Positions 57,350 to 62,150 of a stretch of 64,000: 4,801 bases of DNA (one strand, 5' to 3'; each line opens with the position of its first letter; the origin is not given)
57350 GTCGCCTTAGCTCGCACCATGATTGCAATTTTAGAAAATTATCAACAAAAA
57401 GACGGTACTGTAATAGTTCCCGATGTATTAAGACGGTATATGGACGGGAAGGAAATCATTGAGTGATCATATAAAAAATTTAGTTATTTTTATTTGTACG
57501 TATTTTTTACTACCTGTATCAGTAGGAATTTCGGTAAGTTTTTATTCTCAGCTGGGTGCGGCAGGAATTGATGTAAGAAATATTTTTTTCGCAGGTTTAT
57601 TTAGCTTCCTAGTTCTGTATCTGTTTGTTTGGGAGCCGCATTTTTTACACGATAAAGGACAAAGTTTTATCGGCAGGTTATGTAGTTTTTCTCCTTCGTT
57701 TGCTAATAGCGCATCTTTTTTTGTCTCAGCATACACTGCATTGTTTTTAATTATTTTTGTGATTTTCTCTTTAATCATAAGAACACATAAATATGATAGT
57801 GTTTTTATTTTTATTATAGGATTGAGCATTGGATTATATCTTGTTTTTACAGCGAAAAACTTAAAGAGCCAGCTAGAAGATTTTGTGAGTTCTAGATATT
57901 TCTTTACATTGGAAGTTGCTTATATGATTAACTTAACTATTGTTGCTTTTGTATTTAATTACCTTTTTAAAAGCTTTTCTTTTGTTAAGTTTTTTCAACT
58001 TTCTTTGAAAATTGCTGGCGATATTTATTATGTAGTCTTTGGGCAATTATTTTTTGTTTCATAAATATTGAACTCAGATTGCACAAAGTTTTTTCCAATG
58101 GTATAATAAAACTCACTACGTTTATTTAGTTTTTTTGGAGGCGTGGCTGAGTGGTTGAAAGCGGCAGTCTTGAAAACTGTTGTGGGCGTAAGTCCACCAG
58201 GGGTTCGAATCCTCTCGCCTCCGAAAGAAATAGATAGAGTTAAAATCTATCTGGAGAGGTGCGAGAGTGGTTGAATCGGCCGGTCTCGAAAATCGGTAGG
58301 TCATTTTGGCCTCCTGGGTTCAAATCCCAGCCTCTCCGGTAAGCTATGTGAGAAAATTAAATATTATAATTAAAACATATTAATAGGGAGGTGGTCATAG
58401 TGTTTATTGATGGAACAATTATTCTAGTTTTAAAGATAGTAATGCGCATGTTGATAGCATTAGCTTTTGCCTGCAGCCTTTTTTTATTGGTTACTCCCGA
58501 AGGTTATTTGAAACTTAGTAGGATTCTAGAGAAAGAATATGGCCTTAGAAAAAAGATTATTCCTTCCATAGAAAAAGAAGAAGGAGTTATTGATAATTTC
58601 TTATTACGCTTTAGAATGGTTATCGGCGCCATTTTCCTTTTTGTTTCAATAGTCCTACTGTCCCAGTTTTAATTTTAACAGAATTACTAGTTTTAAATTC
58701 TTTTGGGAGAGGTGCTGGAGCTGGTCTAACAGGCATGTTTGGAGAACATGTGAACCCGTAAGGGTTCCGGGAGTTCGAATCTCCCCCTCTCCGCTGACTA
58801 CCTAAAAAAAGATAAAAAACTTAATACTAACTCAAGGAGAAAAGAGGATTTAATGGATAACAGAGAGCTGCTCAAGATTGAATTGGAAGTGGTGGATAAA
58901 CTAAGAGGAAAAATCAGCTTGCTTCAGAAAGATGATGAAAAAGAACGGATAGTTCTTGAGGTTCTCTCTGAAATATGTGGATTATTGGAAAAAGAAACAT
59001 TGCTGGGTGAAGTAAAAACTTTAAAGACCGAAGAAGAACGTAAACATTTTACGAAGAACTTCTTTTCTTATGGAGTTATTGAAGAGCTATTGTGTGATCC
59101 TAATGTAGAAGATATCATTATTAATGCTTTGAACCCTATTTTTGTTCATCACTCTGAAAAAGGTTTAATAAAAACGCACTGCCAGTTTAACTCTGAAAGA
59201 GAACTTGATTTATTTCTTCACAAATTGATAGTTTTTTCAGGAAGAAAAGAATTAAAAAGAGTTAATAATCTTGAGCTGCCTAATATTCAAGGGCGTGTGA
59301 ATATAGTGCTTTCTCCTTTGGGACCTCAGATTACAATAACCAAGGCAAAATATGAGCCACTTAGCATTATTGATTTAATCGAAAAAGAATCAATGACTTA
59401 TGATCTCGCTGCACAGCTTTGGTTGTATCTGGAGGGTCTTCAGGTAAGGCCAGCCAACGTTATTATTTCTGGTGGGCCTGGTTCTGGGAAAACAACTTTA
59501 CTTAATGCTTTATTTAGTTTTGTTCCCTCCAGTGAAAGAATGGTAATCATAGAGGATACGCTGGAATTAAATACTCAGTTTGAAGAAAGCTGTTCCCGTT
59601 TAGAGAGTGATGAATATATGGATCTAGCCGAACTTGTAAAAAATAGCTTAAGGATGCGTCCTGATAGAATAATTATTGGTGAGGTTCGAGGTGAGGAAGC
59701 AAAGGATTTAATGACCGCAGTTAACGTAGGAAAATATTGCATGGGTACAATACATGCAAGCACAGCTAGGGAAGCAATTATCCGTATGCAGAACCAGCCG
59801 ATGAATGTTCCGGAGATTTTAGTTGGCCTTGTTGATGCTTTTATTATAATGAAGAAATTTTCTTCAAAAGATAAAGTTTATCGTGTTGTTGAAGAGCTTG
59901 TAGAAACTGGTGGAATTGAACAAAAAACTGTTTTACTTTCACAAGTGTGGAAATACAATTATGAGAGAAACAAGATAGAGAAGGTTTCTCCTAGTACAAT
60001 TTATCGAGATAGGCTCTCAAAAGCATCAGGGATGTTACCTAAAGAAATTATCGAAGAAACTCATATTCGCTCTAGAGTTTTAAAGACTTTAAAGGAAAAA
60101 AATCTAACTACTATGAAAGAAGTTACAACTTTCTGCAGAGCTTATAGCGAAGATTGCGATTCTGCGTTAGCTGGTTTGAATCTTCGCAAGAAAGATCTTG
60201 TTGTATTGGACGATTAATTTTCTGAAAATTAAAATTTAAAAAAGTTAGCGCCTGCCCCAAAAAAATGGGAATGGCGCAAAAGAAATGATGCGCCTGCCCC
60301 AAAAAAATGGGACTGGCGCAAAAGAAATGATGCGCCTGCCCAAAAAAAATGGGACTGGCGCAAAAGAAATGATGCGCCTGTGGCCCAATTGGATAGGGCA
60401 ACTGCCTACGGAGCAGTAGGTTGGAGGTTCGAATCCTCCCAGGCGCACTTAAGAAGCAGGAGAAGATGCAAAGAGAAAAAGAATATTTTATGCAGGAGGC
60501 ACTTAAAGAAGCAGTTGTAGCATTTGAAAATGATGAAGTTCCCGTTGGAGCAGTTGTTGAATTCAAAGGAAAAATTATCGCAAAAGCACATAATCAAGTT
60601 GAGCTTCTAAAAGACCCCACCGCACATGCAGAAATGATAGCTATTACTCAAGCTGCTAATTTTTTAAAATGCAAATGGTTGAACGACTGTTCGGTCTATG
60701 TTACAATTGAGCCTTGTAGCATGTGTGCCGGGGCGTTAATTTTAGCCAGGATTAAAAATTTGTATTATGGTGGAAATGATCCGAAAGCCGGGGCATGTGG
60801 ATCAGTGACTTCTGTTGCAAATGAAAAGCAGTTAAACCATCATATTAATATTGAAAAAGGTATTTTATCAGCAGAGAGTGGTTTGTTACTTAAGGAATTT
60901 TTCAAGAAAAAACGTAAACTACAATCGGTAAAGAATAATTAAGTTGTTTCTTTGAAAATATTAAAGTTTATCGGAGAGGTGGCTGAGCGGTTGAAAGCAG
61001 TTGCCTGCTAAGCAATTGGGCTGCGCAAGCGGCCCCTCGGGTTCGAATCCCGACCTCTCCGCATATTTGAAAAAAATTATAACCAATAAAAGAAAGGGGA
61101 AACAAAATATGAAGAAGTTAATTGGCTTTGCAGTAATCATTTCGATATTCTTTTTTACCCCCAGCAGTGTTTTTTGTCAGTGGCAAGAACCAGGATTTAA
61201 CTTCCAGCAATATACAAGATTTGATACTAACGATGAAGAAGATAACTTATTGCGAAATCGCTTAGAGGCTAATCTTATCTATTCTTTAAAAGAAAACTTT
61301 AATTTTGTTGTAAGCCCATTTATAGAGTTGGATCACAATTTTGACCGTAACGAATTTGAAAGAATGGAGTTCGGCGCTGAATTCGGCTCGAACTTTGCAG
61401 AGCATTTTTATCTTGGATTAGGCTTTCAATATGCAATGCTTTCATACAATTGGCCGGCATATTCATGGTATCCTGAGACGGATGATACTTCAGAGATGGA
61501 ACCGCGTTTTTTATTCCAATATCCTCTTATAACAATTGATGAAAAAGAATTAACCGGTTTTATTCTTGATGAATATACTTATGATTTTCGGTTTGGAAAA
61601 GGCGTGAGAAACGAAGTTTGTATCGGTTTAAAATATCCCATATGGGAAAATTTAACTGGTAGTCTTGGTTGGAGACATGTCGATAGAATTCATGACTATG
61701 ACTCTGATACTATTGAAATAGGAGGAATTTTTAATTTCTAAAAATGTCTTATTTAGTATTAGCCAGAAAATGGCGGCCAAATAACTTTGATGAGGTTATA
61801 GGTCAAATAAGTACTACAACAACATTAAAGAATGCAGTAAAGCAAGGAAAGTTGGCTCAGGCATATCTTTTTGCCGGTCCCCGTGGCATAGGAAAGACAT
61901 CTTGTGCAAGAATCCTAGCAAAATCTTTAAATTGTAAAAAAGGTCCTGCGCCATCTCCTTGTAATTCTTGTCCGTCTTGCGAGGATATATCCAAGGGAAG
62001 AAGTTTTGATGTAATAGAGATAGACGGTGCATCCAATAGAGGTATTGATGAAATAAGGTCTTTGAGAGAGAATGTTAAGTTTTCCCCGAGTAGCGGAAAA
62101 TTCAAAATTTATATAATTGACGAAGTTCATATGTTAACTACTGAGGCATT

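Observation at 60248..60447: Three 42-bp tandem repeats seeded by the 5' end of tRNA-Arg(ACG)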

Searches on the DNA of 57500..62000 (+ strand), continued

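Call 70: search_with_rna_model(model_id=R1, sources=[L004, L005, L011, L013, L015, L017, L018, L019, L024], max_evalue=5)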
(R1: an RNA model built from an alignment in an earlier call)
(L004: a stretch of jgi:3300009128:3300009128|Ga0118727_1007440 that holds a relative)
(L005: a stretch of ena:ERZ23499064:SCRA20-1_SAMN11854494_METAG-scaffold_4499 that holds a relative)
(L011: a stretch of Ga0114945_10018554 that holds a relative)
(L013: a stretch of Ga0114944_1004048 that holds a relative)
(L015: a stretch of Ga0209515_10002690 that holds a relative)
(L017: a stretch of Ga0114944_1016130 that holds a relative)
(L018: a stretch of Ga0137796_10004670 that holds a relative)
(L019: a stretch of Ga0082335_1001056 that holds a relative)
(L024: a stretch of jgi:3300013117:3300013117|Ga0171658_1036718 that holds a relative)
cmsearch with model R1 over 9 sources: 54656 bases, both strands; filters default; matches with E-value up to 5: 18.
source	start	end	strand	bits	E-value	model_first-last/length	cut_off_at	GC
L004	7438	7468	+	43.3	2.5e-08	1-41/41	no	0.61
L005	7438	7468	+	43.3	2.5e-08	1-41/41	no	0.61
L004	7480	7510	+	39.8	1.8e-07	1-41/41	no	0.58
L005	7480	7510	+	39.8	1.8e-07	1-41/41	no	0.58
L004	7396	7426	+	39.6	2e-07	1-41/41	no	0.58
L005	7396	7426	+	39.6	2e-07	1-41/41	no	0.58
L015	4371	4420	+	28.8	9.4e-05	1-41/41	no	0.52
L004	7437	7467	-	24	0.0014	1-41/41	no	0.61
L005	7437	7467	-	24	0.0014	1-41/41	no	0.61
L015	4530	4575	+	20.8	0.0087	1-41/41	no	0.5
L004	11324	11362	+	16.5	0.095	1-41/41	no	0.36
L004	7479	7509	-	16.5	0.095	1-41/41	no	0.58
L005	7479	7509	-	16.5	0.095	1-41/41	no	0.58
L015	4374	4417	-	16.5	0.1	4-37/41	no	0.5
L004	11388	11421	+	14.1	0.37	1-41/41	no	0.56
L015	4529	4576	-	13.3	0.6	1-41/41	no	0.5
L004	7395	7425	-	12.8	0.8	1-41/41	no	0.58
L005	7395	7425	-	12.8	0.8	1-41/41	no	0.58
